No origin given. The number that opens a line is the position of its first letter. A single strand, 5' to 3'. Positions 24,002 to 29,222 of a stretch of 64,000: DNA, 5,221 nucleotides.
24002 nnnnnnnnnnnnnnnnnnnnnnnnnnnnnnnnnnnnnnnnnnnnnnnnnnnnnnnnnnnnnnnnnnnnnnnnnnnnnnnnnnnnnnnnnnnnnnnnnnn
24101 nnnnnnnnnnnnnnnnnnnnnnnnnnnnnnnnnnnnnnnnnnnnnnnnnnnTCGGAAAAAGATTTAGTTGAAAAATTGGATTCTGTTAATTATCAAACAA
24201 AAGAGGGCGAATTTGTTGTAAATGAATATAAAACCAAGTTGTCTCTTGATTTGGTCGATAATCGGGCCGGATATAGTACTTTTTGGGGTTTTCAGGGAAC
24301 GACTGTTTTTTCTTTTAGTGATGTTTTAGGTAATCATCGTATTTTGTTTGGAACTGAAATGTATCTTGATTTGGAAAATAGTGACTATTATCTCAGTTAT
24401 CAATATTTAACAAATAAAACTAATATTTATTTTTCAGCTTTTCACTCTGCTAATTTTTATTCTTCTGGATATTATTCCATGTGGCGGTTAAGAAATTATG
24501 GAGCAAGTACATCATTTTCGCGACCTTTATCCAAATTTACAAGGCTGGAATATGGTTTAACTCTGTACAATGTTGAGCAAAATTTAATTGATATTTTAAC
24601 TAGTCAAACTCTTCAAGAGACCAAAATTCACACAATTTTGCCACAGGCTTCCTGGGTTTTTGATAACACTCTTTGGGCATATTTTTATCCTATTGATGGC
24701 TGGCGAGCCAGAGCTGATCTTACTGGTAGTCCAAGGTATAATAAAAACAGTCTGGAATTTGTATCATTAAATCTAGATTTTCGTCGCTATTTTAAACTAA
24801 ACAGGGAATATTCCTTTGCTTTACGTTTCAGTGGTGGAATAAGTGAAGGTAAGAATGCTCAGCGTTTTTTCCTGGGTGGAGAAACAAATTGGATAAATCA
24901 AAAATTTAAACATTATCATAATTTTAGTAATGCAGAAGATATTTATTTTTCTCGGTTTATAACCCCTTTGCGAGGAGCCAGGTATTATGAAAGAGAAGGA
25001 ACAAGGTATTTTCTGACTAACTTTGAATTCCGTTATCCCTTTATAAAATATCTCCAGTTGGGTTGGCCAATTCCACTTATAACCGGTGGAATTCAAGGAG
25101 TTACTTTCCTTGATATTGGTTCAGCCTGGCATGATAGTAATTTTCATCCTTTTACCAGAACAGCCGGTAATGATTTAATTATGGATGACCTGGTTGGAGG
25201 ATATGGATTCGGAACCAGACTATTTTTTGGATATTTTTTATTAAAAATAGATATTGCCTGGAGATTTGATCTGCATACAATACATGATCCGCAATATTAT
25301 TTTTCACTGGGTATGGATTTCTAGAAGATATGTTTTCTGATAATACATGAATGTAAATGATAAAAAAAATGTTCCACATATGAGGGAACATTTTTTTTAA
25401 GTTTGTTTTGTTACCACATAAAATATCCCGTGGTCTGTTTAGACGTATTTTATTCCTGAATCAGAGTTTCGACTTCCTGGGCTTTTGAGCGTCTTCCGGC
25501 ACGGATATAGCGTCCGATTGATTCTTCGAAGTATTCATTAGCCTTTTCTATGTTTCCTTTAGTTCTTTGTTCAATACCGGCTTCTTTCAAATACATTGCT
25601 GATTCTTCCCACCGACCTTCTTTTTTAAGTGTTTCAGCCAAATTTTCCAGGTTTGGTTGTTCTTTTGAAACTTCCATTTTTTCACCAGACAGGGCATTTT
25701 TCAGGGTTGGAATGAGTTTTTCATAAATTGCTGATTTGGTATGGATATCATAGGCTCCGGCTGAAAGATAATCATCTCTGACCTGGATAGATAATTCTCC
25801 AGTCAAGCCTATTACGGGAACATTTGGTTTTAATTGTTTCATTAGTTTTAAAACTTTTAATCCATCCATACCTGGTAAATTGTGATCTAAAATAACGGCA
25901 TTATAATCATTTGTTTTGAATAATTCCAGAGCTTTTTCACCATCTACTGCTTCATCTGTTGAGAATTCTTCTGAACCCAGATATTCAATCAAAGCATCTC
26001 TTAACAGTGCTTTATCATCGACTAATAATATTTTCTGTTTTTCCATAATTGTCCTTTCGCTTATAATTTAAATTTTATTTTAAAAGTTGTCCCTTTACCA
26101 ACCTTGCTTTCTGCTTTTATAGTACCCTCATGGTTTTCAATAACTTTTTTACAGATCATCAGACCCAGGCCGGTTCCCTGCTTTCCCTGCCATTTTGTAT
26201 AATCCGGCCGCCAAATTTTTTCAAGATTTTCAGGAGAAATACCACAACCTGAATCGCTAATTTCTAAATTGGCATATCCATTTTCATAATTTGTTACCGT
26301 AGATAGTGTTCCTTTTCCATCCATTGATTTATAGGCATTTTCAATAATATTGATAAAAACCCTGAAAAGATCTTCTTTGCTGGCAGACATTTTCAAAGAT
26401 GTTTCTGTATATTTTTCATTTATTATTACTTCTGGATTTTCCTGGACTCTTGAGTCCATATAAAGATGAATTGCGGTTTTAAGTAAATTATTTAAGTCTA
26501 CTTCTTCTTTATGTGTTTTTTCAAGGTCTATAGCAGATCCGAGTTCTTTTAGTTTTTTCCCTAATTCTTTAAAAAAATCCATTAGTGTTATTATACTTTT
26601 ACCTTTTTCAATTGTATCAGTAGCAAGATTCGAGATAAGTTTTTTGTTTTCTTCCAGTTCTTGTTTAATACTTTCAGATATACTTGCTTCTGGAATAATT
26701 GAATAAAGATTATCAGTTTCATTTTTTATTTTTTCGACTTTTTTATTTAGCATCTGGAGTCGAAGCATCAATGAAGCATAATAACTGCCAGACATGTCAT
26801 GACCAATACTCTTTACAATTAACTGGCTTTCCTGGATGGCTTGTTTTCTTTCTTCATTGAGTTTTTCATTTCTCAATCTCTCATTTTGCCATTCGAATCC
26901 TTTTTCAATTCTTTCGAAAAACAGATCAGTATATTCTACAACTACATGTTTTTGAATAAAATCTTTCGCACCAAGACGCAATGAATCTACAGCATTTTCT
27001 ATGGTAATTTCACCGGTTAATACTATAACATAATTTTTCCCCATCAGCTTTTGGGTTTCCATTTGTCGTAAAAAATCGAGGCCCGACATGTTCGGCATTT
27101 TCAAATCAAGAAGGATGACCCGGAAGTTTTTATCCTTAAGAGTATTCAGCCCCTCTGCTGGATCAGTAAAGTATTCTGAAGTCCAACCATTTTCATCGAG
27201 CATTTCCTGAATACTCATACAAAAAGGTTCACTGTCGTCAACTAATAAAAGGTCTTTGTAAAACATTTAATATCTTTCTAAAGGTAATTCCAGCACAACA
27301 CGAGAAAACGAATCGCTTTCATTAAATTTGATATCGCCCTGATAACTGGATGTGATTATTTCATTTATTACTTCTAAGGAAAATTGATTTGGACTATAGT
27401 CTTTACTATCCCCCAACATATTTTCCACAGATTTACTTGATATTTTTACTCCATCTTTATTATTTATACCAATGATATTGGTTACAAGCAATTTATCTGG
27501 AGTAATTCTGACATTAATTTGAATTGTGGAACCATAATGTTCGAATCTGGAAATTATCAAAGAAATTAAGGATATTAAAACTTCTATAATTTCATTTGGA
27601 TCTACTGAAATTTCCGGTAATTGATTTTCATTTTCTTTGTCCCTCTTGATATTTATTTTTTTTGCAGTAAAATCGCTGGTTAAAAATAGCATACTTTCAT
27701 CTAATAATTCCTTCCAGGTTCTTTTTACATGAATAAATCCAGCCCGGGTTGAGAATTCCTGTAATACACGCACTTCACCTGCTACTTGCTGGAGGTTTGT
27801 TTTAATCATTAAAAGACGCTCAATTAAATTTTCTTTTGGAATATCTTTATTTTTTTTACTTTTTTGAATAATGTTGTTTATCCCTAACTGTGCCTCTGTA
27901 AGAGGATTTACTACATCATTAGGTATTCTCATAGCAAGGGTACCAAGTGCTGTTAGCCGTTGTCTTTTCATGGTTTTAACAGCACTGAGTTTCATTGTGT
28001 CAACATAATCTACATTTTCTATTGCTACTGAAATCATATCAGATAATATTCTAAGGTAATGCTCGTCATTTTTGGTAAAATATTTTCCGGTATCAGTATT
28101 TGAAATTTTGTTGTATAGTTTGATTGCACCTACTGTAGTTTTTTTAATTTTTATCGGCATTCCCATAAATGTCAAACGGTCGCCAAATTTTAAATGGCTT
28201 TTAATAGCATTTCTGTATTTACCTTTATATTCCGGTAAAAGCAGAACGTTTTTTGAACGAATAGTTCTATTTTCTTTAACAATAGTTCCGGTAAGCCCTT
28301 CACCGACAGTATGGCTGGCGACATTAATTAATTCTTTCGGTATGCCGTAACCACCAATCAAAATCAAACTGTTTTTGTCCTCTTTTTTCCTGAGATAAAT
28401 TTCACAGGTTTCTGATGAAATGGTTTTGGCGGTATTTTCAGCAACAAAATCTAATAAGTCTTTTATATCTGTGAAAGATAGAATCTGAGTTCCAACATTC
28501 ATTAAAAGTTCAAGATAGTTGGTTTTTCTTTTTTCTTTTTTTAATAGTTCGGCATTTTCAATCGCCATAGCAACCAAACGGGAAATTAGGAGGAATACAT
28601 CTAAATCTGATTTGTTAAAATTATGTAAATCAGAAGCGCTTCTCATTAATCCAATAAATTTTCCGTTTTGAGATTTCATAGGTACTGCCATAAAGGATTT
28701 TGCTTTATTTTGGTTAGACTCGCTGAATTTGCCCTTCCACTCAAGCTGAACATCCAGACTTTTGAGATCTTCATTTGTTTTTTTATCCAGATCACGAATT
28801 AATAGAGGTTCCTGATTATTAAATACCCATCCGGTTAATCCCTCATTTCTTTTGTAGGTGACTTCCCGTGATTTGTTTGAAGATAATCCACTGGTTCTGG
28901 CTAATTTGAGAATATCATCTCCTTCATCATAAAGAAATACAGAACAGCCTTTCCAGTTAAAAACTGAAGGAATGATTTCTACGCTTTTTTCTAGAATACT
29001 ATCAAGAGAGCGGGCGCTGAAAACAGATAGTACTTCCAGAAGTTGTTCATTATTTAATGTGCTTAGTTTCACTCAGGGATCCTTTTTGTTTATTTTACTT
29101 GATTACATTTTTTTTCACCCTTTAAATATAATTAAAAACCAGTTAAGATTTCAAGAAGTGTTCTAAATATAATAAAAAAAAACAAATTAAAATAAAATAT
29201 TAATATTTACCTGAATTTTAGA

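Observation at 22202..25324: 1040-aa chimeric outer-membrane protein: HExxH domain, PD40 propeller and Omp85 barrel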

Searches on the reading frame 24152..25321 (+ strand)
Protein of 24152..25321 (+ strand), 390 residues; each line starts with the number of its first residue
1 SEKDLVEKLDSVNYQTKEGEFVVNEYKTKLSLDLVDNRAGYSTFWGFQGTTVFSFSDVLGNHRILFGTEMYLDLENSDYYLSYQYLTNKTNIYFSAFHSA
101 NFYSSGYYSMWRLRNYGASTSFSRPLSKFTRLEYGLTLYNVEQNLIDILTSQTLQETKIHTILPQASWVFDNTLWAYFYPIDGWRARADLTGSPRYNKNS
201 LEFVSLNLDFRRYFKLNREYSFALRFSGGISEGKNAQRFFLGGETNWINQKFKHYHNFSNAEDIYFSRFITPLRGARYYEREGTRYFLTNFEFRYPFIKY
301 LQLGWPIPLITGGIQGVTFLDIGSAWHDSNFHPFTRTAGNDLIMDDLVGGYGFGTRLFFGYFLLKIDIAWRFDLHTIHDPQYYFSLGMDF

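Call 7: search_protein_families(library=pfam, proteins=[window:24152-25321:+], max_evalue=10)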
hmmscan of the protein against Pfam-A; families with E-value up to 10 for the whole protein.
window:24152-25321:+ (390 aa): 1 family
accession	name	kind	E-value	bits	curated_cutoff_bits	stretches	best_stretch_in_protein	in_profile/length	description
PF01103.29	Omp85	-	1.8e-11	44.6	24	1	86-390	36-325/325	Omp85 superfamily domain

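Call 20: search_solved_structures(query=window:24152-25321:+, max_evalue=10, show_alignments=2)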
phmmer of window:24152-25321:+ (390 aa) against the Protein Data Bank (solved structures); distinct sequences matched with E-value up to 10: 0.

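Call 59: search_protein_families(library=ncbifam, proteins=[window:24215-25321:+], max_evalue=1)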
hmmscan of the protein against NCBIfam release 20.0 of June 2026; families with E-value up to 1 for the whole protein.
window:24215-25321:+ (369 aa): 3 families
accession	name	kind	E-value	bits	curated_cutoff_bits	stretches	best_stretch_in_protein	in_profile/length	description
TIGR03303.1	OM_YaeT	equivalog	7.4e-09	34.5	297.15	1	19-355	405-726/741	outer membrane protein assembly factor BamA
NF052279.1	lipo_TamL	exception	1.4e-06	27.1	400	2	256-350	633-715/747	translocation and assembly module lipoprotein TamL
NF058613.1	OMPAssmBamADein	equivalog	0.00012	20.2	1050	1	144-311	657-810/857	outer membrane protein assembly factor BamA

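Call 60: search_protein_representatives(protein=window:24215-25321:+)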
Query: 369 residues. Proteins with E-value up to 0.001 (for the whole library): 1548; up to 1e-10: 923; up to 1e-30: 222. The best 150 are listed.
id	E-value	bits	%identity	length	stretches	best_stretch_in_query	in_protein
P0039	1.5e-157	541.1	64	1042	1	1-369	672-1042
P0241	2.2e-94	333.2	49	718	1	2-368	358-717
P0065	2.9e-92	326.2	47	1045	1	3-369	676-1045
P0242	1.6e-90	320.5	46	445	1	2-369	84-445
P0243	1.3e-86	307.6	45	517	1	4-368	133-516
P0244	1.3e-85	304.3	43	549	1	2-369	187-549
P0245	1.3e-84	301.0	43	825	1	4-368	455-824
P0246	1.7e-81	290.7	45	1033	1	2-368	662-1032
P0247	3.1e-81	289.9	45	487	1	2-369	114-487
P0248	5.8e-81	289.0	44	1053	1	4-369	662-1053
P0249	2.1e-80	287.1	45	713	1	3-368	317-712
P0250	2.7e-80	286.8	40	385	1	2-369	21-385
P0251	4.1e-80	286.2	42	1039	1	2-369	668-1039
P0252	2.1e-79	283.8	41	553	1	4-369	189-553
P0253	1.1e-78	281.5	44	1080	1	2-369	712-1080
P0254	5.8e-78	279.1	41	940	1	2-369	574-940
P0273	2.6e-69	250.7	40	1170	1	3-368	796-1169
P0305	1.7e-59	218.3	35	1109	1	2-369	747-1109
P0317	3.6e-54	200.8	34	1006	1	4-369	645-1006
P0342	1.9e-46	175.4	33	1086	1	3-369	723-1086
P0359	3.4e-42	161.4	32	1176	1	3-369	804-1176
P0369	7.2e-41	157.0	29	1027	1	4-369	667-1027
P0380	1.7e-39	152.5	32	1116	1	2-369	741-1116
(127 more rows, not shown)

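Call 64: search_protein_families(library=pfam, proteins=[P0369, P0359, P0380, P0305, P0273, P0254, P0317, P0342], max_evalue=0.001)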
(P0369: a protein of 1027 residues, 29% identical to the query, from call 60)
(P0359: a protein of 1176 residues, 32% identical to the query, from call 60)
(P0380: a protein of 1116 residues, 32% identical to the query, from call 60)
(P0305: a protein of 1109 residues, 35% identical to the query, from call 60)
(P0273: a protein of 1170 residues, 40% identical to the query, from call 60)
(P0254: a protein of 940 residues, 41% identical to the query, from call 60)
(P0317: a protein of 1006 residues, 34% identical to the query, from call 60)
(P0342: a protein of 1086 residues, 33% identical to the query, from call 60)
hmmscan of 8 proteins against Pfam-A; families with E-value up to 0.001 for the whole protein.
P0369 (1027 aa): 8 families
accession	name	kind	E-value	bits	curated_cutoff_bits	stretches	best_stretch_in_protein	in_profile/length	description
PF07676.18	PD40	-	1.4e-11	44.4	20.9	1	436-460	11-31/38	WD40-like Beta Propeller Repeat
PF13485.12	Peptidase_MA_2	-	6.3e-08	33.1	32.4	1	64-261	4-197/201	Peptidase MA superfamily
PF25174.1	Beta-prop_THOC3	-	9.1e-07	28.6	305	1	349-456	50-152/272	THOC3 beta-propeller domain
PF00930.27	DPPIV_N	-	3.4e-05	23.2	22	0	367-432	20-81/354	Dipeptidyl peptidase IV (DPP IV) N-terminal region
PF23389.1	Beta-prop_WDR19_1st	-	3.7e-05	23.3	27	1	351-456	3-104/325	WDR19 first beta-propeller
PF08662.17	eIF2A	-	4.4e-05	23.9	20.5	1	362-449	31-116/194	Eukaryotic translation initiation factor eIF2A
PF24817.1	WD40_WDHD1_1st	-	6.5e-05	22.7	109.9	1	349-455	182-287/291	WDHD1 first WD40 domain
PF24797.1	Beta-prop_WDR35_TULP_N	-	0.00071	19.3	80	0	351-534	77-259/332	WDR35/TULP4 N-terminal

P0359 (1176 aa): 2 families
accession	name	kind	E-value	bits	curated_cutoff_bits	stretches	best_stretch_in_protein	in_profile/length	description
PF07676.18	PD40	-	1.3e-16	60.5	20.9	1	485-520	2-38/38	WD40-like Beta Propeller Repeat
PF00930.27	DPPIV_N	-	7.2e-07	28.7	22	0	466-528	17-74/354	Dipeptidyl peptidase IV (DPP IV) N-terminal region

P0380 (1116 aa): 4 families
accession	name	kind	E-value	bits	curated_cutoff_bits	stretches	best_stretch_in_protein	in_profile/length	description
PF07676.18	PD40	-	2.2e-26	91.6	20.9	3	296-323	10-38/38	WD40-like Beta Propeller Repeat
PF00930.27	DPPIV_N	-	7.4e-06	25.4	22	0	297-367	45-119/354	Dipeptidyl peptidase IV (DPP IV) N-terminal region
PF13485.12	Peptidase_MA_2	-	2.8e-05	24.5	32.4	1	75-247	12-181/201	Peptidase MA superfamily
PF25174.1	Beta-prop_THOC3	-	0.00041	19.9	305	0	297-458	91-233/272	THOC3 beta-propeller domain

P0305 (1109 aa): 4 families
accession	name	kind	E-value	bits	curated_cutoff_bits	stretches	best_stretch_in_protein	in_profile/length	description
PF07676.18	PD40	-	7e-27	93.2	20.9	4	497-526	7-37/38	WD40-like Beta Propeller Repeat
PF00930.27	DPPIV_N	-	2e-07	30.5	22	0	398-439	45-82/354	Dipeptidyl peptidase IV (DPP IV) N-terminal region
PF13485.12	Peptidase_MA_2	-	1.6e-06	28.5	32.4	1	86-265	21-197/201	Peptidase MA superfamily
PF25174.1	Beta-prop_THOC3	-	2e-06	27.5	305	0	398-459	91-149/272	THOC3 beta-propeller domain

P0273 (1170 aa): 3 families
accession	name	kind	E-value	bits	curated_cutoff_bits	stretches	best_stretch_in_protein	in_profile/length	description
PF07676.18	PD40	-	2.1e-19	69.4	20.9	1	525-559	2-37/38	WD40-like Beta Propeller Repeat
PF00930.27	DPPIV_N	-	2.2e-09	37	22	0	505-573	17-80/354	Dipeptidyl peptidase IV (DPP IV) N-terminal region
PF13485.12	Peptidase_MA_2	-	5.2e-09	36.6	32.4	1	97-299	1-200/201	Peptidase MA superfamily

P0254 (940 aa): 6 families
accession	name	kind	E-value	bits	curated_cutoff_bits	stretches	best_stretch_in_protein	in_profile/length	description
PF00930.27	DPPIV_N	-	6.4e-36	124.3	22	1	178-275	20-118/354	Dipeptidyl peptidase IV (DPP IV) N-terminal region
PF07676.18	PD40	-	6.9e-25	86.8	20.9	2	342-370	4-31/38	WD40-like Beta Propeller Repeat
PF25174.1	Beta-prop_THOC3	-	1.6e-07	31.1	305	1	265-365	54-148/272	THOC3 beta-propeller domain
PF24807.1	WD40_CDC20-Fz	-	1.2e-05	25.3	200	0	253-362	47-151/292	CDC20/Fizzy WD40 domain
PF12894.13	ANAPC4_WD40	-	3.4e-05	24.4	22.9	0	261-301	42-79/91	Anaphase-promoting complex subunit 4 WD40 domain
PF23775.1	Beta-prop_RIG_2nd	-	0.00021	21.2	80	0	264-301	44-78/278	RIG second beta-propeller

P0317 (1006 aa): 4 families
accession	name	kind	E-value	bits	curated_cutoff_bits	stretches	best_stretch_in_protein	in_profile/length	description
PF07676.18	PD40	-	3.4e-26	91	20.9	3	508-539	6-38/38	WD40-like Beta Propeller Repeat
PF13485.12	Peptidase_MA_2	-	2.6e-11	44.1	32.4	1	69-266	4-198/201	Peptidase MA superfamily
PF00930.27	DPPIV_N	-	1e-08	34.8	22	0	491-545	23-73/354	Dipeptidyl peptidase IV (DPP IV) N-terminal region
PF25174.1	Beta-prop_THOC3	-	6.3e-07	29.1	305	0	493-593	71-166/272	THOC3 beta-propeller domain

P0342 (1086 aa): 4 families
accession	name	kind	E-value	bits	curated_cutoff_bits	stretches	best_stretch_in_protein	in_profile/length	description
PF07676.18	PD40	-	1.1e-27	95.8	20.9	1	514-547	4-38/38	WD40-like Beta Propeller Repeat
PF13485.12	Peptidase_MA_2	-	4.7e-11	43.3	32.4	1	94-290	4-199/201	Peptidase MA superfamily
PF00930.27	DPPIV_N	-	1.9e-09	37.1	22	0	312-407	35-136/354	Dipeptidyl peptidase IV (DPP IV) N-terminal region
PF25174.1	Beta-prop_THOC3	-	0.00026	20.5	305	0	378-477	52-145/272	THOC3 beta-propeller domain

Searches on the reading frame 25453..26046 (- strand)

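Call 11: search_protein_families(library=pfam, proteins=[window:25453-26046:-], max_evalue=0.001)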
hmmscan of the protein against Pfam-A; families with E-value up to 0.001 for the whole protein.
window:25453-26046:- (198 aa): 1 family
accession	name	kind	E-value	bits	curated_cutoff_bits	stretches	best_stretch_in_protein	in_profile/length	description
PF00072.30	Response_reg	-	6.8e-24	84.6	30.2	1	6-112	1-107/111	Response regulator receiver domain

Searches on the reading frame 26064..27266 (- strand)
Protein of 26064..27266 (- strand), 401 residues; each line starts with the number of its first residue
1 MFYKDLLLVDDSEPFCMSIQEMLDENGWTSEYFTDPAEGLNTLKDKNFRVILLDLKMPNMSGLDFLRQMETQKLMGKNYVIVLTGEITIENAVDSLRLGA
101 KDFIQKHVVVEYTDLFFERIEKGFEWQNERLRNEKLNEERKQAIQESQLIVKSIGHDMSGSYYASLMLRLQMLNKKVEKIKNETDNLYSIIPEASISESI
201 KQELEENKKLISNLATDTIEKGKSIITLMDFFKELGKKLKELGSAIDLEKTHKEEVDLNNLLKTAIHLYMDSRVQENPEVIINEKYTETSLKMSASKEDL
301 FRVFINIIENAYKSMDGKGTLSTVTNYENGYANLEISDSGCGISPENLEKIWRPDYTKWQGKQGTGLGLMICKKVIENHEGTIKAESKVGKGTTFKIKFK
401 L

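Call 11: search_protein_families(library=pfam, proteins=[window:26064-27266:-], max_evalue=0.001)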
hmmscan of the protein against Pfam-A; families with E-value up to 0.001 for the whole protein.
window:26064-27266:- (401 aa): 2 families
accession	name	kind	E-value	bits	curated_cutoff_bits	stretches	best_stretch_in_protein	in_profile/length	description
PF02518.31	HATPase_c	-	7.4e-22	78.3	26.4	1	298-400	4-108/111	Histidine kinase-, DNA gyrase B-, and HSP90-like ATPase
PF00072.30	Response_reg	-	7.8e-20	71.6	30.2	1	7-108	2-101/111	Response regulator receiver domain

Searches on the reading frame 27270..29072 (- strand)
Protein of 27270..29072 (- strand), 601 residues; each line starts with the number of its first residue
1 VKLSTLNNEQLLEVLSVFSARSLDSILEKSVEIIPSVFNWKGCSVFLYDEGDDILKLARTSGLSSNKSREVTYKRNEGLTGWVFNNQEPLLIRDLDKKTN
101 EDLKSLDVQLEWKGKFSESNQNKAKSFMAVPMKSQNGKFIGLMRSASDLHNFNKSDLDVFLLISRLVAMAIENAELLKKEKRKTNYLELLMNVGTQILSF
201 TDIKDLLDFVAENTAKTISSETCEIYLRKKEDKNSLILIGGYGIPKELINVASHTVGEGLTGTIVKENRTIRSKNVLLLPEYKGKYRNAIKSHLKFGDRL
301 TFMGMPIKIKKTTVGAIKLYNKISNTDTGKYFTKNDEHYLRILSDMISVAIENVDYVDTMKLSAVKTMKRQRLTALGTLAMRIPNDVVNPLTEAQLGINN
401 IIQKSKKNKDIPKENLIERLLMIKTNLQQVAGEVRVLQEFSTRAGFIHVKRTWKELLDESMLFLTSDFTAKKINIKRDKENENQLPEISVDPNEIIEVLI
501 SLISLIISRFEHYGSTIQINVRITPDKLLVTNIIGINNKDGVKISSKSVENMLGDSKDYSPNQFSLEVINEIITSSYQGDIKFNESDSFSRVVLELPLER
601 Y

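Call 11: search_protein_families(library=pfam, proteins=[window:27270-29072:-], max_evalue=0.001)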
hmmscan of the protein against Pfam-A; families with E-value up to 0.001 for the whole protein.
window:27270-29072:- (601 aa): 3 families
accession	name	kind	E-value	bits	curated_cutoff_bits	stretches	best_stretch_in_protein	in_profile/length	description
PF13185.12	GAF_2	-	1.7e-23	83.8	28.6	2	20-172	1-136/136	GAF domain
PF01590.32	GAF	-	1.3e-17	65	22.4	2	23-171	2-133/133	GAF domain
PF13492.12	GAF_3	-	5.6e-15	56.3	27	1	22-173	1-129/129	GAF domain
